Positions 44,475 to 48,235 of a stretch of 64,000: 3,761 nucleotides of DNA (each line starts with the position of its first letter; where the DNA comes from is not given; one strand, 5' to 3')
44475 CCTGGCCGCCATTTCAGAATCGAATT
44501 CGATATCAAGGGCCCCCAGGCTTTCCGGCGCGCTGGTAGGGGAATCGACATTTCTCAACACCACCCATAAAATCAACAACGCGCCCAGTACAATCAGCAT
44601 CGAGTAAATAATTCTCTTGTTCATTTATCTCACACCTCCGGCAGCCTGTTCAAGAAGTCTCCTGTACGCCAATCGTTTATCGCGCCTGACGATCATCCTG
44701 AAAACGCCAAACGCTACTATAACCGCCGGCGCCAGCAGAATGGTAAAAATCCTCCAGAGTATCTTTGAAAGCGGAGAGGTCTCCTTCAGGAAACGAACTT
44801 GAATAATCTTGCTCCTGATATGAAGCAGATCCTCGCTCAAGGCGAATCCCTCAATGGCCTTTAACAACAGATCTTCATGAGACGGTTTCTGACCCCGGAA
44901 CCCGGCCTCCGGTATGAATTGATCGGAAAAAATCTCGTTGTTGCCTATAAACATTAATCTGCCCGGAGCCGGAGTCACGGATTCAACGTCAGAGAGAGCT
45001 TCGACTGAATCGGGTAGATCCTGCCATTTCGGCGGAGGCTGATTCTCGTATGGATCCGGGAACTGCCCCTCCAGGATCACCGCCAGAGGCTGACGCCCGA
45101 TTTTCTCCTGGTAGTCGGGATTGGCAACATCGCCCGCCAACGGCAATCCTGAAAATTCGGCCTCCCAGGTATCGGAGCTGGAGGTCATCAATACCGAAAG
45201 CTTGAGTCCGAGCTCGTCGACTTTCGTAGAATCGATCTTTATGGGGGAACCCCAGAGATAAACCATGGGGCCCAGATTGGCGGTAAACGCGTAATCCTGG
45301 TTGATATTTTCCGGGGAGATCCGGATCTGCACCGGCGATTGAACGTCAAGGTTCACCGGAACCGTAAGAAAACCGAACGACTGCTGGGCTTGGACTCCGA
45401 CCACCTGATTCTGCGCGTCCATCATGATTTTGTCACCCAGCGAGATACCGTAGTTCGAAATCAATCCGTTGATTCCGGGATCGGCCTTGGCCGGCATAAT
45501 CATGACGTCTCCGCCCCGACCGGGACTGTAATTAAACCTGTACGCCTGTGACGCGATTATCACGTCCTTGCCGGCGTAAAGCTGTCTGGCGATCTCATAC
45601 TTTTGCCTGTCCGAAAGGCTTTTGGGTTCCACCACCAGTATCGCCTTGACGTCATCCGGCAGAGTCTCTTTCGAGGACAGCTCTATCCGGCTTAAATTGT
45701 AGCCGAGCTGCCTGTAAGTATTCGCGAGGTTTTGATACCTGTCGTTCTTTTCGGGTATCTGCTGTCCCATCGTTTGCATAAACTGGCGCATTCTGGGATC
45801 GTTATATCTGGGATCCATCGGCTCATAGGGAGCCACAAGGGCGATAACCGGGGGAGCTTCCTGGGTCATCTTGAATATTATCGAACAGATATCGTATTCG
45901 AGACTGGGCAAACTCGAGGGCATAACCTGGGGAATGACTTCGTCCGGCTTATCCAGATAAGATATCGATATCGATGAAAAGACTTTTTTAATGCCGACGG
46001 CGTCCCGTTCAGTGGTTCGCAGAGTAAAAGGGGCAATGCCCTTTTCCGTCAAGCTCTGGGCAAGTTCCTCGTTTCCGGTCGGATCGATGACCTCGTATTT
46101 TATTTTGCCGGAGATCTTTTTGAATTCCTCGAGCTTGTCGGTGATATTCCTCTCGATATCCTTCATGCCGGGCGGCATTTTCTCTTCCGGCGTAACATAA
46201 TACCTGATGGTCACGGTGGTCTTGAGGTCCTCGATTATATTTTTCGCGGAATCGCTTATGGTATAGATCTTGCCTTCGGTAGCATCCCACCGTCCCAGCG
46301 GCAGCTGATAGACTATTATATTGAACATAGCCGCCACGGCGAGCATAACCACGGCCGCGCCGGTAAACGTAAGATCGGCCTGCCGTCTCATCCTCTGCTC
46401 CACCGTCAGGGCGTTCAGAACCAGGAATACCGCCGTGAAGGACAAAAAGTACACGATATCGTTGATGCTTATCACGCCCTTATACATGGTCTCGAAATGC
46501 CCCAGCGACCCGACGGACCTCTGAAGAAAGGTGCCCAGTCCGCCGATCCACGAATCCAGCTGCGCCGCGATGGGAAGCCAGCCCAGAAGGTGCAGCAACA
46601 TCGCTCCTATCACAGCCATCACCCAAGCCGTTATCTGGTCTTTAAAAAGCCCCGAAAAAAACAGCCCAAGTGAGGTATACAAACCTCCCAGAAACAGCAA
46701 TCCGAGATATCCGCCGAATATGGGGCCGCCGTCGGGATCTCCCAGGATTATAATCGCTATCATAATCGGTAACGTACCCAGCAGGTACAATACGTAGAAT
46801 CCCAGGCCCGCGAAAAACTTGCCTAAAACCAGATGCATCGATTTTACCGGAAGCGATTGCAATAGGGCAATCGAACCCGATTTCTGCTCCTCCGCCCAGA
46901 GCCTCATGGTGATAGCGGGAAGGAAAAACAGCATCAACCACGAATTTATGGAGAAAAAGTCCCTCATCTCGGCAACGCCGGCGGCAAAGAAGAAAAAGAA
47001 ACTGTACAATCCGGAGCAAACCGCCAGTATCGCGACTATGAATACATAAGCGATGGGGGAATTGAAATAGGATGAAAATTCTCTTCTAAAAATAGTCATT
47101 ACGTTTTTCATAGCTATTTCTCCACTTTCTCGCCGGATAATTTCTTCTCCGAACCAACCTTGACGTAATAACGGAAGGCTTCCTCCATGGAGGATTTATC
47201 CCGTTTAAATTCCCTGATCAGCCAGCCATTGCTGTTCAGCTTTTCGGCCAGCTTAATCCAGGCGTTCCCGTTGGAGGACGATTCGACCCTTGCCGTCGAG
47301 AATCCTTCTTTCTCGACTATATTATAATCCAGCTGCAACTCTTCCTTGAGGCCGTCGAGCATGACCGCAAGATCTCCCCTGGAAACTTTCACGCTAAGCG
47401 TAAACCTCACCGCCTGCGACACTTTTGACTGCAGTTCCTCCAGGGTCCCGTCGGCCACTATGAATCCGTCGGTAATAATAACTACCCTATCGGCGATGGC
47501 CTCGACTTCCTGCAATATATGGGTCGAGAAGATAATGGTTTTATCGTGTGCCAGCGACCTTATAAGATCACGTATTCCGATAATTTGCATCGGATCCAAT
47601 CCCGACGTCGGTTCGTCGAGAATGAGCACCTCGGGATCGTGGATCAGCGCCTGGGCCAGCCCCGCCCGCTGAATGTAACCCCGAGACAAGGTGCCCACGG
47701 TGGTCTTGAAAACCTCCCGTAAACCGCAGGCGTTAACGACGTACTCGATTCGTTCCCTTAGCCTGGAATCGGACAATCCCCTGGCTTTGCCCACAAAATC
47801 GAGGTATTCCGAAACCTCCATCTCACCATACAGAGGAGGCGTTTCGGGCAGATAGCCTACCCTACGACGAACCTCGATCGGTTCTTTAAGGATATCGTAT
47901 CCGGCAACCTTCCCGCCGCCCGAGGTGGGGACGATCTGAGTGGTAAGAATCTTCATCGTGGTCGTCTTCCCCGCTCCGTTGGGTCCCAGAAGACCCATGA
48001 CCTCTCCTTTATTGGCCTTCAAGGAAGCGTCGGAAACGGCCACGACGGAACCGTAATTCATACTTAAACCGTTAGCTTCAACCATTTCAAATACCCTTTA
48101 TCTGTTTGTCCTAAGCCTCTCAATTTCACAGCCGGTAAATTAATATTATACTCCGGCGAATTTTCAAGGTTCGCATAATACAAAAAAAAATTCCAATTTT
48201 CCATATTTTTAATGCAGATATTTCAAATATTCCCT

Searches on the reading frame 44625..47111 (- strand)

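Call 40: search_protein_families(library=pfam, proteins=[window:44625-47111:-], max_evalue=0.01)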
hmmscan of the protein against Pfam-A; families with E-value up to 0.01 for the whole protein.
window:44625-47111:- (828 aa): 6 families
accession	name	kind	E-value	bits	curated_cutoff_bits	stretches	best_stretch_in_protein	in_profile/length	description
PF09822.16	ABC_transp_aux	-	4.2e-34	118.5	34.7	1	452-732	14-263/288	ABC-type uncharacterized transport system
PF23357.1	DUF7088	-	5.1e-21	75.3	27.8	1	279-383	1-104/105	Domain of unknown function (DUF7088)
PF12730.13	ABC2_membrane_4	-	1.1e-06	29.2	27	1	19-171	13-177/179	ABC-2 family transporter protein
PF12698.13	ABC2_membrane_3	-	4.5e-05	23.1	31.6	1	58-234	170-346/347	ABC-2 family transporter protein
PF13346.12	ABC2_membrane_5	-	0.00029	20.9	25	1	37-177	20-161/205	ABC-2 family transporter protein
PF12679.13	ABC2_membrane_2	-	0.0054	16.4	27.2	0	62-264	80-271/283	ABC-2 family transporter protein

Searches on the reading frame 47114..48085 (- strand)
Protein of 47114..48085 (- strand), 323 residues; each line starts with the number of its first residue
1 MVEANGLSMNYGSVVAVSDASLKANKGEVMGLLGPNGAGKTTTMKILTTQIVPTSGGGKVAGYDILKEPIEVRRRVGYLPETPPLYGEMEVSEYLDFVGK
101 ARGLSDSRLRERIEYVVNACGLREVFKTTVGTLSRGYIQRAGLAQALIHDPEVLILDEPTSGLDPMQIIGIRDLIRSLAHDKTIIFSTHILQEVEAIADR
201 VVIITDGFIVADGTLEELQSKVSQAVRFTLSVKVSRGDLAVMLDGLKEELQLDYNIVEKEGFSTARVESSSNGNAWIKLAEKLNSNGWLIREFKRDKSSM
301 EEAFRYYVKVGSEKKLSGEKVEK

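Call 60: search_protein_families(library=ncbifam, proteins=[window:47114-48085:-], max_evalue=0.001)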
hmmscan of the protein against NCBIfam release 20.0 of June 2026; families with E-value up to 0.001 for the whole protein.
window:47114-48085:- (323 aa): 184 families (the best 25 are shown)
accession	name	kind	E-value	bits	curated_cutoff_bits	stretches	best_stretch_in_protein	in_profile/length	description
TIGR03522.1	GldA_ABC_ATP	equivalog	8.3e-89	298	402.6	1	2-305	3-298/301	gliding motility-associated ABC transporter ATP-binding subunit GldA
TIGR01188.1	drrA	subfamily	9.2e-69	232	312.45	1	10-304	2-297/302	daunorubicin resistance ABC transporter, ATP-binding protein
NF033858.1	ABC2_perm_RbbA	equivalog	2.3e-50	171.4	1050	1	2-223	267-489/909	ribosome-associated ATPase/putative transporter RbbA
TIGR03740.1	galliderm_ABC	subfamily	2.1e-48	164.9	309.75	1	4-216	3-209/223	lantibiotic protection ABC transporter ATP-binding subunit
TIGR03864.1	PQQ_ABC_ATP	hypoth_equivalog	4.3e-45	154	302.25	1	2-223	2-224/236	ABC transporter, ATP-binding subunit, PQQ-dependent alcohol dehydrogenase system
NF010060.0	PRK13537.1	equivalog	4e-43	147.5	521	1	3-218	17-233/314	nodulation factor ABC transporter ATP-binding protein NodI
TIGR04406.1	LPS_export_lptB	equivalog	2e-40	138.6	240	1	3-220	3-224/239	LPS export ABC transporter ATP-binding protein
NF010059.0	PRK13536.1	equivalog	2.8e-37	128.2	549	1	3-218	45-261/342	nodulation factor ABC transporter ATP-binding protein NodI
TIGR01288.1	nodI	equivalog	2e-36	125.5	424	1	3-217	6-221/303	nodulation factor ABC transporter ATP-binding protein NodI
TIGR01186.1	proV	subfamily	2.5e-36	125.5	326.6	1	12-220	4-219/363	betaine/proline/choline family ABC transporter ATP-binding protein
TIGR04520.1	ECF_ATPase_1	equivalog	1.4e-33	116.5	315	1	3-235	2-240/269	energy-coupling factor transporter ATPase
TIGR04521.1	ECF_ATPase_2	equivalog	2.4e-33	115.4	330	1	15-232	19-246/279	energy-coupling factor transporter ATPase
TIGR03410.1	urea_trans_UrtE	equivalog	2.5e-33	115.4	285.8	1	4-221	3-222/230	urea ABC transporter ATP-binding subunit UrtE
NF040933.2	ABC_arch_GlcV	equivalog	3.6e-32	111.6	450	1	13-247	18-253/357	glucose ABC transporter ATP-binding protein GlcV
TIGR03375.1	type_I_sec_LssB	subfamily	4.6e-32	111.1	693.1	1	13-224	479-694/696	type I secretion system permease/ATPase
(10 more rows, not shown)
